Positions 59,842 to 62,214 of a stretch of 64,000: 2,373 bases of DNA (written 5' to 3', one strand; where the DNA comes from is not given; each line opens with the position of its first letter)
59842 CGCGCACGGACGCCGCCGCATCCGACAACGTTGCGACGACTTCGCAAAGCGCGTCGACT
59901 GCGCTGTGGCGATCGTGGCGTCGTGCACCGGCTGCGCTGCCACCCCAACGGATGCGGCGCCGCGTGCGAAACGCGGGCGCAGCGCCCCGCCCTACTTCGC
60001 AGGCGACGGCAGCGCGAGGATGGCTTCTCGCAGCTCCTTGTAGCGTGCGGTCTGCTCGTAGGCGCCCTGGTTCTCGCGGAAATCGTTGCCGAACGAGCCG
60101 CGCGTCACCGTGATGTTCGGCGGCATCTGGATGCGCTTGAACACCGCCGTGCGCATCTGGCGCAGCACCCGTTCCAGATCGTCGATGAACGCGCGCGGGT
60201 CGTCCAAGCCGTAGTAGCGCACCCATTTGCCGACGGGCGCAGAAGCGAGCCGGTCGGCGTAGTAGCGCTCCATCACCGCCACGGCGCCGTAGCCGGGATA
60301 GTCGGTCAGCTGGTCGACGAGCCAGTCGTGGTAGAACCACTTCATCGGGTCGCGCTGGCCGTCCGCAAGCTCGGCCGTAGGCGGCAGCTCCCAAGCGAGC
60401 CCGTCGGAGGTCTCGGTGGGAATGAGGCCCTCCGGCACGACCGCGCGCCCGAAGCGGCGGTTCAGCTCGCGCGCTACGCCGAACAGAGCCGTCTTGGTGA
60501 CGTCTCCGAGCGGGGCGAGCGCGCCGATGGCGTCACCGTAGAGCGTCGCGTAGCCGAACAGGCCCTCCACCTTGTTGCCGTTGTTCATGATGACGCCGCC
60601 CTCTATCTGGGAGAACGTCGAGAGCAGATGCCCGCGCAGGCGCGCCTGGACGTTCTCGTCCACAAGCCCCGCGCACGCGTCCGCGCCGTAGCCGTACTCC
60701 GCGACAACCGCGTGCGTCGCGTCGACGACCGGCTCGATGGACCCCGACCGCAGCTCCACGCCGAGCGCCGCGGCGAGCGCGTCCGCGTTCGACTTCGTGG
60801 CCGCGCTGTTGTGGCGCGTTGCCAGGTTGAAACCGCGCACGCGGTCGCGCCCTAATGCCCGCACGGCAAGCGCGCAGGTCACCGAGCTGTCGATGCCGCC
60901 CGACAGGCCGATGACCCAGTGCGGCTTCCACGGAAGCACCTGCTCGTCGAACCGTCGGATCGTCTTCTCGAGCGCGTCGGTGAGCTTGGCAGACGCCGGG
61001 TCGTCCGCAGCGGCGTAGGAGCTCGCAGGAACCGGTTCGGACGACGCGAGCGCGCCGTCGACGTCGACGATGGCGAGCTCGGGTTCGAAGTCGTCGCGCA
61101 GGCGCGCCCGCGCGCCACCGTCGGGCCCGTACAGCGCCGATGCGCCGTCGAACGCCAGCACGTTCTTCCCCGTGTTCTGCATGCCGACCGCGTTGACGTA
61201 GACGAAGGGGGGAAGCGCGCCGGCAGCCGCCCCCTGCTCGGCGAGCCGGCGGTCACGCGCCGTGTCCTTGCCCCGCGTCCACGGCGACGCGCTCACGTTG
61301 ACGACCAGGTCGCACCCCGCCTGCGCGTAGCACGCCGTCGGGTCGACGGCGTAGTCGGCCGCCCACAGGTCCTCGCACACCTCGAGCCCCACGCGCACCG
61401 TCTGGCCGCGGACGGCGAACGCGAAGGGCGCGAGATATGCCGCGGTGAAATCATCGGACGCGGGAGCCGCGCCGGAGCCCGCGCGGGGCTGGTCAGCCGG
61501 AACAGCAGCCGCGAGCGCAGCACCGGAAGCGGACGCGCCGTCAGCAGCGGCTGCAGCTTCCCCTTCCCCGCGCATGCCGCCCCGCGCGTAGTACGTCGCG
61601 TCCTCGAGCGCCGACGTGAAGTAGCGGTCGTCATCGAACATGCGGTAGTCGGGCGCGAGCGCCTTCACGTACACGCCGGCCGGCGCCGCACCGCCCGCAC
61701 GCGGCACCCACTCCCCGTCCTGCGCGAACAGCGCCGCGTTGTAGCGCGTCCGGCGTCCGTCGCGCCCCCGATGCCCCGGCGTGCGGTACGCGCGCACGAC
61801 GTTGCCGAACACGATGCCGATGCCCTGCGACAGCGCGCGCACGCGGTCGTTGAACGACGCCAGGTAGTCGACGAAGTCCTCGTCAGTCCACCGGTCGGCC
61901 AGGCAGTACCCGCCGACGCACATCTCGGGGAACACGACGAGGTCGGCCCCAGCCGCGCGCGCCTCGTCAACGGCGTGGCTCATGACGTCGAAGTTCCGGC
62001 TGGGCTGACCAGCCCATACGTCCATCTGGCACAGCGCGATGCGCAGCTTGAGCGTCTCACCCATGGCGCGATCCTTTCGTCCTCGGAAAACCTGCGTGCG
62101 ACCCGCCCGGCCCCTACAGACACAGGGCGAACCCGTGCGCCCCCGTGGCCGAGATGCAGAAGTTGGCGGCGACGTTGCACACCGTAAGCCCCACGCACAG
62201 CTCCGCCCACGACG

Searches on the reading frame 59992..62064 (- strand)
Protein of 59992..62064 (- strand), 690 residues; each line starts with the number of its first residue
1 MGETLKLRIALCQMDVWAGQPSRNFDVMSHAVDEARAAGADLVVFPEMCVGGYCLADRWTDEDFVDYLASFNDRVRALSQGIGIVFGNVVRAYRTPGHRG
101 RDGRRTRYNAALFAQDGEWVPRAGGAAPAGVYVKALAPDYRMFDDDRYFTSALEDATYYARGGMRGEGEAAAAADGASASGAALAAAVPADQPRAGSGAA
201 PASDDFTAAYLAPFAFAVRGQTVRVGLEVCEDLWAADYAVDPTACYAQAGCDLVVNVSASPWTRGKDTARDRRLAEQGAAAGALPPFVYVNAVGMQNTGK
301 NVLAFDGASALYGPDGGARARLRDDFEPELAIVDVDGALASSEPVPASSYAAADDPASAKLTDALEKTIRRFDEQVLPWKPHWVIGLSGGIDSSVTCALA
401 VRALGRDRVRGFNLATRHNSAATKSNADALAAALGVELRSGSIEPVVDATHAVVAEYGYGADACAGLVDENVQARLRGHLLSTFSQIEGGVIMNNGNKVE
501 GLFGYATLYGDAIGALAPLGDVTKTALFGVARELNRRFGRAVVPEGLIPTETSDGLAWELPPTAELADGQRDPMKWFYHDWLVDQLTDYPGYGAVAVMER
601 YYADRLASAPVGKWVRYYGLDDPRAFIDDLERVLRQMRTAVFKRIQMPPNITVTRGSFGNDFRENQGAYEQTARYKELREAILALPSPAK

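Call 39: search_protein_families(library=pfam, proteins=[window:59992-62064:-], max_evalue=0.00001)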
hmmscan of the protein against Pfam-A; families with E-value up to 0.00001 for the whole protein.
window:59992-62064:- (690 aa): 2 families
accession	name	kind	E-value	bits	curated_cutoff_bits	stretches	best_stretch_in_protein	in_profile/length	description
PF02540.23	NAD_synthase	-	1.5e-33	116.4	21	1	383-573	21-188/242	NAD synthase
PF00795.27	CN_hydrolase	-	8.3e-17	61.8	23.2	1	8-338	1-249/256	Carbon-nitrogen hydrolase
